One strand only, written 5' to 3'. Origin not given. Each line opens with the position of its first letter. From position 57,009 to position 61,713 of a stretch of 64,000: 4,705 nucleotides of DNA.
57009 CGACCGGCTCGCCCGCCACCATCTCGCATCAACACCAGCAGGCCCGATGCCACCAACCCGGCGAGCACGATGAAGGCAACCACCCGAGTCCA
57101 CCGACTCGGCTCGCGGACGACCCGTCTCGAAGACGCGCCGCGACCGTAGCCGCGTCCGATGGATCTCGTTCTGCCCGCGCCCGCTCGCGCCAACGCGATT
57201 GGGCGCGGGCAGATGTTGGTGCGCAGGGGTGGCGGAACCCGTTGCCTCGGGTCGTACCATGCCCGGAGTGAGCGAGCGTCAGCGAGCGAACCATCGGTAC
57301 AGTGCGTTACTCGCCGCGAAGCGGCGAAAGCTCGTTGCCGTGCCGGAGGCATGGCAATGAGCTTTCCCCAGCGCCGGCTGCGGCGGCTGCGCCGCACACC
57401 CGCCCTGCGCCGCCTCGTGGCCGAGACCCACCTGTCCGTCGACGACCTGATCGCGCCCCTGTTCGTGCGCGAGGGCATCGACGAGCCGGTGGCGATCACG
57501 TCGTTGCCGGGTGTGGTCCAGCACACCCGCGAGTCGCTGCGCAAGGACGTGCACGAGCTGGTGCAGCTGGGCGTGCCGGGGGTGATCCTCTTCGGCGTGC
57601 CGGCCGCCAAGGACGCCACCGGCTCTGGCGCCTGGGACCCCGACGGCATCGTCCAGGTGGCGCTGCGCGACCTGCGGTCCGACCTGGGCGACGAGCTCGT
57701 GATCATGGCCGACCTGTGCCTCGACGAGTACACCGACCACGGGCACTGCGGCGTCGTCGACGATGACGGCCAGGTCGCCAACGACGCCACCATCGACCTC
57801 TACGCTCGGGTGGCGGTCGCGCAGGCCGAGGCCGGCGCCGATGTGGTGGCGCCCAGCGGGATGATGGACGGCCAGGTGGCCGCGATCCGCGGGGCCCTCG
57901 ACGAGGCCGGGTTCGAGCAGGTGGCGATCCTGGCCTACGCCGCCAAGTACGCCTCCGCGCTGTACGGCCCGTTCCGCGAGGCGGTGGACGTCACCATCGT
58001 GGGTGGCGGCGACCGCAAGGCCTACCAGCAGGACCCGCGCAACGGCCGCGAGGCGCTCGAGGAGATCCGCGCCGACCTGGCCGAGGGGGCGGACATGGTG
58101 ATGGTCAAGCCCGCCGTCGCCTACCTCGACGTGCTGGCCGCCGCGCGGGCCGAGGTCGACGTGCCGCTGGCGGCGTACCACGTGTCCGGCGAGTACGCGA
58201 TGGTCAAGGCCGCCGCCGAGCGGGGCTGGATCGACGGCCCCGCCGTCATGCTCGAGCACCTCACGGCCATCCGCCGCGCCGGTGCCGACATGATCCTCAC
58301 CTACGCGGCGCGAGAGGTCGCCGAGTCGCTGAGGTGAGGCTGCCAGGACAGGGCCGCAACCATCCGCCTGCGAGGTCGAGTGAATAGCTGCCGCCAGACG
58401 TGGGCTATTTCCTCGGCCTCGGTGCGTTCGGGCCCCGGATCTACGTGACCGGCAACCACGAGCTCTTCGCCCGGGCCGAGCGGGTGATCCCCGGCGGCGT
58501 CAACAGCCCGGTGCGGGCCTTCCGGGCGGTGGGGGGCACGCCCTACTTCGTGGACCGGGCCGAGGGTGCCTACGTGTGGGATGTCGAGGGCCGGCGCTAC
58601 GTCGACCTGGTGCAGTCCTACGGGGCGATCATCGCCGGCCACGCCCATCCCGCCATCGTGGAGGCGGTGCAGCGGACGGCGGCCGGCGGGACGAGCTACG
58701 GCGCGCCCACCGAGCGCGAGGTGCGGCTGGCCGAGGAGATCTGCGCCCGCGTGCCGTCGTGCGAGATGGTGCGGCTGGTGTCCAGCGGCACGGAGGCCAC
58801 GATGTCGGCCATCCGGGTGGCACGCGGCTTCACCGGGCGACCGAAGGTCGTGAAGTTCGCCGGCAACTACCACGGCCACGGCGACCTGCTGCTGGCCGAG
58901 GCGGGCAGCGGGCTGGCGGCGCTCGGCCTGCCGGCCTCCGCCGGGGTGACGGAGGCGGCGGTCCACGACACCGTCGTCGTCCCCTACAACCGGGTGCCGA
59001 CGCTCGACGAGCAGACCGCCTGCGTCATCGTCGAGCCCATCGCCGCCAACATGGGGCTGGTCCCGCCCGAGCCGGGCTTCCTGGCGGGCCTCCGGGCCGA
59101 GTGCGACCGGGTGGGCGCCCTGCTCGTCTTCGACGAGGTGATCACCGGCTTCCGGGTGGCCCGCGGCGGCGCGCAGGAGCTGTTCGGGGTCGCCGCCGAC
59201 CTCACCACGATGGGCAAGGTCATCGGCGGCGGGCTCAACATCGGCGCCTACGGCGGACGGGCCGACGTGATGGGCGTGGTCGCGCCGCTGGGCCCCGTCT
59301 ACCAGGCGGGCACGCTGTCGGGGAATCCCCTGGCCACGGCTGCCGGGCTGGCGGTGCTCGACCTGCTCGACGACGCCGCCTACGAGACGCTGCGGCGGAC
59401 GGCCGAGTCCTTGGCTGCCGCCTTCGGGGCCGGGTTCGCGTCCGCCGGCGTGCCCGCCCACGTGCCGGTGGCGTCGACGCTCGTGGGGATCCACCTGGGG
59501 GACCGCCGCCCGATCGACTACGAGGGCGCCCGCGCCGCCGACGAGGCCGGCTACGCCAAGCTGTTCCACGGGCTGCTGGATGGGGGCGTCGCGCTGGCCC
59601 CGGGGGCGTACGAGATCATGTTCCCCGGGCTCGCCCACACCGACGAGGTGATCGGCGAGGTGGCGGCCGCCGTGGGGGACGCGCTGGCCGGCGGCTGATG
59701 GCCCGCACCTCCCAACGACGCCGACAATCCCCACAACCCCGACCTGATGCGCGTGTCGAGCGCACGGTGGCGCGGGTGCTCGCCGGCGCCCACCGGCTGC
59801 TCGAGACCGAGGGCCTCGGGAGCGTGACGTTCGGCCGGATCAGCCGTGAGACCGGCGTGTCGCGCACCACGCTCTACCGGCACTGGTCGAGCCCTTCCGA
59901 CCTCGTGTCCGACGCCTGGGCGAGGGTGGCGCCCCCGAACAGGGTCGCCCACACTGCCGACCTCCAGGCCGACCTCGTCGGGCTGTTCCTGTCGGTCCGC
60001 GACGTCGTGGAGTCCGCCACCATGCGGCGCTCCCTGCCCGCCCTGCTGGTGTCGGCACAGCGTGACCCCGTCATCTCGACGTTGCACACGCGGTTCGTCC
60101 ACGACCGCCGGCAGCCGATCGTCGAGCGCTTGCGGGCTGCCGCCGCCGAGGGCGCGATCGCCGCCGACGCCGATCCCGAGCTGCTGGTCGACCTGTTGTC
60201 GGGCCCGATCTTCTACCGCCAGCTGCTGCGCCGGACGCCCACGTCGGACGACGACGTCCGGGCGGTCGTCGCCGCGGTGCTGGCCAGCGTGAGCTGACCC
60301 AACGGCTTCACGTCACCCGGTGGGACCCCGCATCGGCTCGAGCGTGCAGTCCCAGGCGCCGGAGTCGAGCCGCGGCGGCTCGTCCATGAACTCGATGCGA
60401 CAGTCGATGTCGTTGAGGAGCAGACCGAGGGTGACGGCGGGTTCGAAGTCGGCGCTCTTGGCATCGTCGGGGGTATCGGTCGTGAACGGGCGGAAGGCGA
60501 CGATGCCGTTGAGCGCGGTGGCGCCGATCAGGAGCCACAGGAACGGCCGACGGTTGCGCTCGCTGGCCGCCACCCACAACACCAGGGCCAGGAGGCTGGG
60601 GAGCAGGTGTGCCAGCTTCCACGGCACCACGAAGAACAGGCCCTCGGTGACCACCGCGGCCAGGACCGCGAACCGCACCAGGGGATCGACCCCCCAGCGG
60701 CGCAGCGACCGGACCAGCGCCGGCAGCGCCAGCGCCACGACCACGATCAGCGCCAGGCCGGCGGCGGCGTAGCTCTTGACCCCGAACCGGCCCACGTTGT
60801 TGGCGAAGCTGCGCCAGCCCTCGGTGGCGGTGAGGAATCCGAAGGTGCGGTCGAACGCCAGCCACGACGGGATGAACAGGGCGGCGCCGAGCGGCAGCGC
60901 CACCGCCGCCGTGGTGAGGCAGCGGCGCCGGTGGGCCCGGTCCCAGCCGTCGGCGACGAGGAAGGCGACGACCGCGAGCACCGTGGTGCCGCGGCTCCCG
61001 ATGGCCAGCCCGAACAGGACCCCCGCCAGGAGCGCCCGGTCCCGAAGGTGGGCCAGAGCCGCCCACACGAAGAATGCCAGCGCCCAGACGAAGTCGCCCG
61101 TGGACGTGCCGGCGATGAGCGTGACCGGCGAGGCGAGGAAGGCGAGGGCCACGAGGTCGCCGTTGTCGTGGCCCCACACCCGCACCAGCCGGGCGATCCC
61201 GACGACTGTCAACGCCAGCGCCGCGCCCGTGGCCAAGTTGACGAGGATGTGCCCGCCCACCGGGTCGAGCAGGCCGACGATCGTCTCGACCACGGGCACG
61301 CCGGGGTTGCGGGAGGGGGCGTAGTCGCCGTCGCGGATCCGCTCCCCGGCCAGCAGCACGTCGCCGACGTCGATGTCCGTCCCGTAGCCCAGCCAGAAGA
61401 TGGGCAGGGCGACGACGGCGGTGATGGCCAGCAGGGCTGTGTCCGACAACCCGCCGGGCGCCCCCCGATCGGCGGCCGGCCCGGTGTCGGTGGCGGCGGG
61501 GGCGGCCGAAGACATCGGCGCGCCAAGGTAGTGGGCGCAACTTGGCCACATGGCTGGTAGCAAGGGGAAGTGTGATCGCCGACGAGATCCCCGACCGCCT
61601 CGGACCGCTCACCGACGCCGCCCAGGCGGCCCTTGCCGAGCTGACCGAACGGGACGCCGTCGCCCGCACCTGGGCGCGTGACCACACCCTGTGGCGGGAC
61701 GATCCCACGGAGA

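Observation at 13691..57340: Dispersed GC-rich REP-like repeat family with compensatory changes in a small hairpin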

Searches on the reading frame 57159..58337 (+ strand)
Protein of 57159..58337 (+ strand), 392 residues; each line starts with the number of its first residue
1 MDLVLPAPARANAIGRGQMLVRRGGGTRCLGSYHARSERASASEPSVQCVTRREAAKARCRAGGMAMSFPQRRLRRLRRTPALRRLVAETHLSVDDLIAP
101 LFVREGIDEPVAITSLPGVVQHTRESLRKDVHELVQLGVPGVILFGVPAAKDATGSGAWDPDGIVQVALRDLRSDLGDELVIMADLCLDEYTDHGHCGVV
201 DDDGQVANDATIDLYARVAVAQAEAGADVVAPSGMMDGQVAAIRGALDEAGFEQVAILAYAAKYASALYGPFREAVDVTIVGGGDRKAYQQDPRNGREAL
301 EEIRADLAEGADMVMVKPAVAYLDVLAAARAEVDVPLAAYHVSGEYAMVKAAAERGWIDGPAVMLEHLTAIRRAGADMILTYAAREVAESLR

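Call 36: search_protein_families(library=pfam, proteins=[window:57159-58337:+], max_evalue=0.01)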
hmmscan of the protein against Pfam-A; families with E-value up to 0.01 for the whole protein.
window:57159-58337:+ (392 aa): 1 family
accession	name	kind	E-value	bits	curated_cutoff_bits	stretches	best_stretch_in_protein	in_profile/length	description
PF00490.27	ALAD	-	7.4e-139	462.7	24.6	1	72-389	2-316/317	Delta-aminolevulinic acid dehydratase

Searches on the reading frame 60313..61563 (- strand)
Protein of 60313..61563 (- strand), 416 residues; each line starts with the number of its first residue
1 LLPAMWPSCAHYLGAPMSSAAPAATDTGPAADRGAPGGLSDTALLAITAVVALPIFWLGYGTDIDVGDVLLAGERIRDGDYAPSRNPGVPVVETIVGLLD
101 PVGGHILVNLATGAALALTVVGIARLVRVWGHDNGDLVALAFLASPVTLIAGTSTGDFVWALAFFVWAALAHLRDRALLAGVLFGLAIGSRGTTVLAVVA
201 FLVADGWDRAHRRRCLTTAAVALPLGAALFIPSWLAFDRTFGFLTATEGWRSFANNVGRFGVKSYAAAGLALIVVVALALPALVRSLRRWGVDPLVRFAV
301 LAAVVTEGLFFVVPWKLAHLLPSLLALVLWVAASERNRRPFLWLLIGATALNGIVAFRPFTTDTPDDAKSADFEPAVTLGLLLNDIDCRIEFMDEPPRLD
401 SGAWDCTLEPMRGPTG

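Call 63: search_protein_families(library=pfam, proteins=[window:60313-61563:-], max_evalue=0.001)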
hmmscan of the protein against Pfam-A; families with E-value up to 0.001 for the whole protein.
window:60313-61563:- (416 aa): 2 families
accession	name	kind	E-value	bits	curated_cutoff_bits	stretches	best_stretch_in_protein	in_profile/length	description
PF09594.16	GT87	-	7.4e-05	23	25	1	94-305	12-231/237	Glycosyltransferase family 87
PF13231.12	PMT_2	-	0.00062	20.4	26.1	1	108-232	24-156/160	Dolichyl-phosphate-mannose-protein mannosyltransferase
